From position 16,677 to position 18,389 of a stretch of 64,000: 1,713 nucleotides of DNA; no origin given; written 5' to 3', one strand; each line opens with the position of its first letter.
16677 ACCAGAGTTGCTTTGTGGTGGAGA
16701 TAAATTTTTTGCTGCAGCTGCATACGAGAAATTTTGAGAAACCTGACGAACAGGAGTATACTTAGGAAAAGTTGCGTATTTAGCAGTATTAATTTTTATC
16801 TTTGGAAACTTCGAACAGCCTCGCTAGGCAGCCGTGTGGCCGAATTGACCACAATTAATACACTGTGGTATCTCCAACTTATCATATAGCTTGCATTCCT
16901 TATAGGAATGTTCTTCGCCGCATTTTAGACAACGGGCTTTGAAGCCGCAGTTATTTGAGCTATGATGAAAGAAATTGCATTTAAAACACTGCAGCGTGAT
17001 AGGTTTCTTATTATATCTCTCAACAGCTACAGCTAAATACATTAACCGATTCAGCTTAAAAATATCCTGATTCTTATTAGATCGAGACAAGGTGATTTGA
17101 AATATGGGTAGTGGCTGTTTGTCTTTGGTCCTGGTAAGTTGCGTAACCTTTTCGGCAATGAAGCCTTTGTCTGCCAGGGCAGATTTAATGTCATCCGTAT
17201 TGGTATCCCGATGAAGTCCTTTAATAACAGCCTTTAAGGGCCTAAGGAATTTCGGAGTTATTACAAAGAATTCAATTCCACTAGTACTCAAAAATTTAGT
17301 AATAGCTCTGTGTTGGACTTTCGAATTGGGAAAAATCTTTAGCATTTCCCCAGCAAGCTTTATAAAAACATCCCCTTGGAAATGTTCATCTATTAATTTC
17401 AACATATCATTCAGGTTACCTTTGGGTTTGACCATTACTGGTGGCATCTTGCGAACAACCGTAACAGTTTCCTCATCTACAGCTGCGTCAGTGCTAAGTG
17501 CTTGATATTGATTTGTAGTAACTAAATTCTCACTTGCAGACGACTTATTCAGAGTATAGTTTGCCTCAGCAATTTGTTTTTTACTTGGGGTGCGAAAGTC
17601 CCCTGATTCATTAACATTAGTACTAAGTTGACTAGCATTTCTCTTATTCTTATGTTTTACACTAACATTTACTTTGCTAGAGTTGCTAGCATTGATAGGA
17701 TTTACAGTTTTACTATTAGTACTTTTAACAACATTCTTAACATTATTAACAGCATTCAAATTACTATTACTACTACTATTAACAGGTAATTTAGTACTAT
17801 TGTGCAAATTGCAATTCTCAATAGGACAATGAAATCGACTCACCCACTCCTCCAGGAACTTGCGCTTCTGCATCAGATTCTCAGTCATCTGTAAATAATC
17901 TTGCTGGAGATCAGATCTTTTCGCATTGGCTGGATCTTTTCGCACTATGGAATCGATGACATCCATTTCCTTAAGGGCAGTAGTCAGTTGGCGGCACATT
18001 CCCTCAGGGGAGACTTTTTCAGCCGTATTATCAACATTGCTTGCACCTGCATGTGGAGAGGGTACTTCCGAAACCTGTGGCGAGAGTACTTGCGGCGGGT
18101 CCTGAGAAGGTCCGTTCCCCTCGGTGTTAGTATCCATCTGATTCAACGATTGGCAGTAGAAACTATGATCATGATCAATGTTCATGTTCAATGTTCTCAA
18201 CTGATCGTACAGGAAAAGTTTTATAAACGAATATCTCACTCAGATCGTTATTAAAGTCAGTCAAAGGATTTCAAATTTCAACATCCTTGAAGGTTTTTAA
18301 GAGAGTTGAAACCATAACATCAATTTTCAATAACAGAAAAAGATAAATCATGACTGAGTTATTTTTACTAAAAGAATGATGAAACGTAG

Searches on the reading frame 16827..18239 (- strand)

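Call 20: search_protein_families(library=pfam, proteins=[window:16827-18239:-], max_evalue=0.00001)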
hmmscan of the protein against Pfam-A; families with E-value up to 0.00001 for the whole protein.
window:16827-18239:- (471 aa): 1 family
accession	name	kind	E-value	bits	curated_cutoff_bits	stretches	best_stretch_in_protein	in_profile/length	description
PF07530.16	PRE_C2HC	-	5.8e-11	42.8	22.1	1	350-412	3-65/68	Associated with zinc fingers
